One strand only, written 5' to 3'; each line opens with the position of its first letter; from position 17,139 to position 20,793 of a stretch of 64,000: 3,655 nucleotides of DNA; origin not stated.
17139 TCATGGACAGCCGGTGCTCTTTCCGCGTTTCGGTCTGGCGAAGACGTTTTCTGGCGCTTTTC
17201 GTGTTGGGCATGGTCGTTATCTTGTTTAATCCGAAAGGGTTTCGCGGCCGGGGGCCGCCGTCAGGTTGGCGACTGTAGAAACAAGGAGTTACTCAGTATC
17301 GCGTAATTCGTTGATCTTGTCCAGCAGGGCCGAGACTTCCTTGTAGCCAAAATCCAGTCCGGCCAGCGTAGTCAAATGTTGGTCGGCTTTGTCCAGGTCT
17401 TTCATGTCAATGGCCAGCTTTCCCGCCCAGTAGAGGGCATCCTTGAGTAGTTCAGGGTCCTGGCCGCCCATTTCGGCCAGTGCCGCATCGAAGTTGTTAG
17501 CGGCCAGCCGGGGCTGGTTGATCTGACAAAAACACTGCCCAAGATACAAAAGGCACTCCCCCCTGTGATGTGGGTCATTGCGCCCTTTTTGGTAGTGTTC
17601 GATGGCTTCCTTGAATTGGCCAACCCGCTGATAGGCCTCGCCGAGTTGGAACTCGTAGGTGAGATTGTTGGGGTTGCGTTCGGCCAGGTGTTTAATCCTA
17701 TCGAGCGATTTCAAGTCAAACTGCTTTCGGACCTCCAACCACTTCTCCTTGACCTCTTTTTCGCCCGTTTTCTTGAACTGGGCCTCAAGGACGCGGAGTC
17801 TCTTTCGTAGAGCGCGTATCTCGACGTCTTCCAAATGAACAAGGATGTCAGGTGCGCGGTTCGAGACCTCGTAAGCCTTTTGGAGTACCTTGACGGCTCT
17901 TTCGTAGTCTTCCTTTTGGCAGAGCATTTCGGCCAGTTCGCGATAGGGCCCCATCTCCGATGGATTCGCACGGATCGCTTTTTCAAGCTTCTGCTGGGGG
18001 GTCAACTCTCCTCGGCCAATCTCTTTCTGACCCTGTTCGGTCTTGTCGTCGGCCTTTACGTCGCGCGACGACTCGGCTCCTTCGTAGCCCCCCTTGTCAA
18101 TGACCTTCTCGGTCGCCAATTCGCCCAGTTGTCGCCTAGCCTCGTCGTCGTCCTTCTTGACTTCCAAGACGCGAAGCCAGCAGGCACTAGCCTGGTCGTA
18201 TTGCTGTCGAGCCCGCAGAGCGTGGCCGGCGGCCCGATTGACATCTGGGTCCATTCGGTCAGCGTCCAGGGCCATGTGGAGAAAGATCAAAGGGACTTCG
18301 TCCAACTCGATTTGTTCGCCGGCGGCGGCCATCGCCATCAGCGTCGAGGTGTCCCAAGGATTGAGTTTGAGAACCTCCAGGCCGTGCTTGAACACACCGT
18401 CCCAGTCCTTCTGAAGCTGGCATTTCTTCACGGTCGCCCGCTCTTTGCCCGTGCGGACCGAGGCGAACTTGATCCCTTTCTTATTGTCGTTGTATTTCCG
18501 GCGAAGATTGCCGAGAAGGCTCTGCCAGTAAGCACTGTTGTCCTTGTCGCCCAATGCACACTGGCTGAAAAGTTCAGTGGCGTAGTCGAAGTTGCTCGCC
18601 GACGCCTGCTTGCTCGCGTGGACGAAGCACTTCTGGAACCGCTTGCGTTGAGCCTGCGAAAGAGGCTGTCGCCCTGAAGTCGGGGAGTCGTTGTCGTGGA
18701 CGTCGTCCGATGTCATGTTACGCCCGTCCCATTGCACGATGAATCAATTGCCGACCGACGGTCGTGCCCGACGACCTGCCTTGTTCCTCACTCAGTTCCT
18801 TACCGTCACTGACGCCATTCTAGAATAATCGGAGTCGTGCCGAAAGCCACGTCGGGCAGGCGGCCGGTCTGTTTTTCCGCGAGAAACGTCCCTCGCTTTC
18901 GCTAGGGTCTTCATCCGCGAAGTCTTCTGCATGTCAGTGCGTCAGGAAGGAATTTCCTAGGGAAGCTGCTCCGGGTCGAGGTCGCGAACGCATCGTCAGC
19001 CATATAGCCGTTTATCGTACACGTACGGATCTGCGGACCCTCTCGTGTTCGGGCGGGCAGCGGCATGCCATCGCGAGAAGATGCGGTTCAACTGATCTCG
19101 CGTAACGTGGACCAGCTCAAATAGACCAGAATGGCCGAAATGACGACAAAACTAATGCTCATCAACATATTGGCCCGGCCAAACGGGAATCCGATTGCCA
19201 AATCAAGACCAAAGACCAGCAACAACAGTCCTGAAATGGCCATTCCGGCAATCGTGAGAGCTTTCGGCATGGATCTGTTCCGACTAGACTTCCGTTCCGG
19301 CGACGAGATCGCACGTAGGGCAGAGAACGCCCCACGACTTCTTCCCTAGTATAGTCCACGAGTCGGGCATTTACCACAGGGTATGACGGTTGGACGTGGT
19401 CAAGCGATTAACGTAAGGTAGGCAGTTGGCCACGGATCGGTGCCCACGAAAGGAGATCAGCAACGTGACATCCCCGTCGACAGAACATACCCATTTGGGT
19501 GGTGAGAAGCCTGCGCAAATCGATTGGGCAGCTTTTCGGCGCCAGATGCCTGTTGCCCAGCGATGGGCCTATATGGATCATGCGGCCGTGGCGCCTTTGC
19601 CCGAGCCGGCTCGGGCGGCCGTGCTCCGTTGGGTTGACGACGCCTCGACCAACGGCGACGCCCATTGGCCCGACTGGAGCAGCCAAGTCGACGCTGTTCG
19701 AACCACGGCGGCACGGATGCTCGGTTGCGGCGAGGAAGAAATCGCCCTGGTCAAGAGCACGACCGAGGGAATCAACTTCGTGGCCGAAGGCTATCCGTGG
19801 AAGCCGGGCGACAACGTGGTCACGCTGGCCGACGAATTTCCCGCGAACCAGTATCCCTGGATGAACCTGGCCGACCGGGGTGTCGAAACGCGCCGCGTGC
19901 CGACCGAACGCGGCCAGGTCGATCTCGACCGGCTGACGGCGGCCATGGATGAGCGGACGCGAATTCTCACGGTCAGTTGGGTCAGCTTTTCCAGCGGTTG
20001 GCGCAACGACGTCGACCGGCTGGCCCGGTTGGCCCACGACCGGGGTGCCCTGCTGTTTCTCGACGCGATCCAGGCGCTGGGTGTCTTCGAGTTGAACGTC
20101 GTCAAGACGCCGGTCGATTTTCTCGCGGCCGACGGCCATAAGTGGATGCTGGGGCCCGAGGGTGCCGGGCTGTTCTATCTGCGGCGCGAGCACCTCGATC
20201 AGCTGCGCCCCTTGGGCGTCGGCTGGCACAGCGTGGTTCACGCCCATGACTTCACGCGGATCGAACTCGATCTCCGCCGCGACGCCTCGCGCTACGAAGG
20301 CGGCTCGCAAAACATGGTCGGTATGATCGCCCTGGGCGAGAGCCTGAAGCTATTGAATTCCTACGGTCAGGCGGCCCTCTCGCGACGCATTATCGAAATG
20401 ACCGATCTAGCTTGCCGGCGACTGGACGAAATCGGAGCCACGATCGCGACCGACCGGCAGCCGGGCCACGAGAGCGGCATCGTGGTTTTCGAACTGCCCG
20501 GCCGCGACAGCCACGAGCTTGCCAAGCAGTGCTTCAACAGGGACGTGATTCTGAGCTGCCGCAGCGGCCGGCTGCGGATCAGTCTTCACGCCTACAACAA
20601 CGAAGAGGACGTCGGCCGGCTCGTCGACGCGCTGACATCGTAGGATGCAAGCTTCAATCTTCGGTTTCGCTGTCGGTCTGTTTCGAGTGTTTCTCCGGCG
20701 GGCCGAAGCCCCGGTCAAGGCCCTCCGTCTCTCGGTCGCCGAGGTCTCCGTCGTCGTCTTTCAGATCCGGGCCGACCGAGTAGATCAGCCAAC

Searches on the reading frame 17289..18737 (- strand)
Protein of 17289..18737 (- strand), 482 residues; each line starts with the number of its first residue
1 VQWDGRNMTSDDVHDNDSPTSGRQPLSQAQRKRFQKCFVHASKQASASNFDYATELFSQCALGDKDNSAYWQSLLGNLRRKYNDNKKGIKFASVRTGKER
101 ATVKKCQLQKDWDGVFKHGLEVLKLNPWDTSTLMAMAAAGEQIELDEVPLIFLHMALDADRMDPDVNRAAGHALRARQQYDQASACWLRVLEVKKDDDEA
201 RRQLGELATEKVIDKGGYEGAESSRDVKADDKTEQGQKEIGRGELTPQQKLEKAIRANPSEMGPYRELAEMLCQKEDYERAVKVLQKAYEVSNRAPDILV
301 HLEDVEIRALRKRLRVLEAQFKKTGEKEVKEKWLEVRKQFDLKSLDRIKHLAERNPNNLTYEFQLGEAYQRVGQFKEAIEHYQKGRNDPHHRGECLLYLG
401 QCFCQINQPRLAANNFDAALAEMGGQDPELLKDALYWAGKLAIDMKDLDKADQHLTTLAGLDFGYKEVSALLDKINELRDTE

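Call 53: search_protein_families(library=pfam, proteins=[window:17289-18737:-], max_evalue=0.0001)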
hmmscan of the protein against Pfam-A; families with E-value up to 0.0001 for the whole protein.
window:17289-18737:- (482 aa): 13 families
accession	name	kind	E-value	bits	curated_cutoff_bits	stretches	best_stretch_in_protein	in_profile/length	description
PF07719.23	TPR_2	-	5.8e-14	51.4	27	0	363-384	5-26/34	Tetratricopeptide repeat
PF13414.12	TPR_11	-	4.5e-13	49.1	26.8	1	171-206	1-36/42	TPR repeat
PF13424.12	TPR_12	-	9.5e-13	48.6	30.1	0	343-385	28-71/77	Tetratricopeptide repeat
PF13428.12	TPR_14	-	2.1e-12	46.8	23.5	0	165-207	2-44/44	Tetratricopeptide repeat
PF13176.12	TPR_7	-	2e-08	34.1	27.9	0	364-384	4-24/36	Tetratricopeptide repeat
PF14559.12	TPR_19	-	7.4e-08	33.1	25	0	411-474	9-67/68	Tetratricopeptide repeat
PF13181.12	TPR_8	-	1.2e-07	31.7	25.7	0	363-384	5-26/34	Tetratricopeptide repeat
PF00515.34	TPR_1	-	1.7e-07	31.2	27.8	0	363-384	5-26/34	Tetratricopeptide repeat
PF13432.12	TPR_16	-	4.4e-07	30.7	32.7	0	169-208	2-41/65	Tetratricopeptide repeat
PF12895.13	ANAPC3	-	1.6e-06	28.7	27.2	0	352-413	16-76/82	Anaphase-promoting complex, cyclosome, subunit 3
PF13431.12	TPR_17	-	2.4e-06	27.8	24.4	0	251-282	2-33/34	Tetratricopeptide repeat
PF14561.12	TPR_20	-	3.6e-06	27.7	25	0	342-381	5-44/90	Tetratricopeptide repeat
PF13174.12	TPR_6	-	3.9e-05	24.5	26.3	0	433-458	1-26/33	Tetratricopeptide repeat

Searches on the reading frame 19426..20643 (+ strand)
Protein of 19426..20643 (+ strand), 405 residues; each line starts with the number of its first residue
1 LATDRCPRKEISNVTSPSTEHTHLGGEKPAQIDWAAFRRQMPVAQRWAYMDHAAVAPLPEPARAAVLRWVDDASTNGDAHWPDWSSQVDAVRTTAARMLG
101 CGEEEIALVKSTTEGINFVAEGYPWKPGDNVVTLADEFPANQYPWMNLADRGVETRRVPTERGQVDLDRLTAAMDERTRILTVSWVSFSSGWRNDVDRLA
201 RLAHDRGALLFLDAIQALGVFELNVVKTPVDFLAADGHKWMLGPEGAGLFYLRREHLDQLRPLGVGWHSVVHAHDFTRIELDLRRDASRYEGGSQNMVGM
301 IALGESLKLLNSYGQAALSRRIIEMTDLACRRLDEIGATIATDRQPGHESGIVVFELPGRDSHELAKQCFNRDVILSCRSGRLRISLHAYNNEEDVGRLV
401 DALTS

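Call 53: search_protein_families(library=pfam, proteins=[window:19426-20643:+], max_evalue=0.0001)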
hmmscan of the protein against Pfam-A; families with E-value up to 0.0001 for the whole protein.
window:19426-20643:+ (405 aa): 2 families
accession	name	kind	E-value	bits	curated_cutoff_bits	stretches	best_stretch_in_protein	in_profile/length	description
PF00266.25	Aminotran_5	-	8.7e-57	193.2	21.5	1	49-399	2-371/371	Aminotransferase class-V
PF00155.27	Aminotran_1_2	-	4.5e-06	26.5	19.7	0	318-403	275-361/361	Aminotransferase class I and II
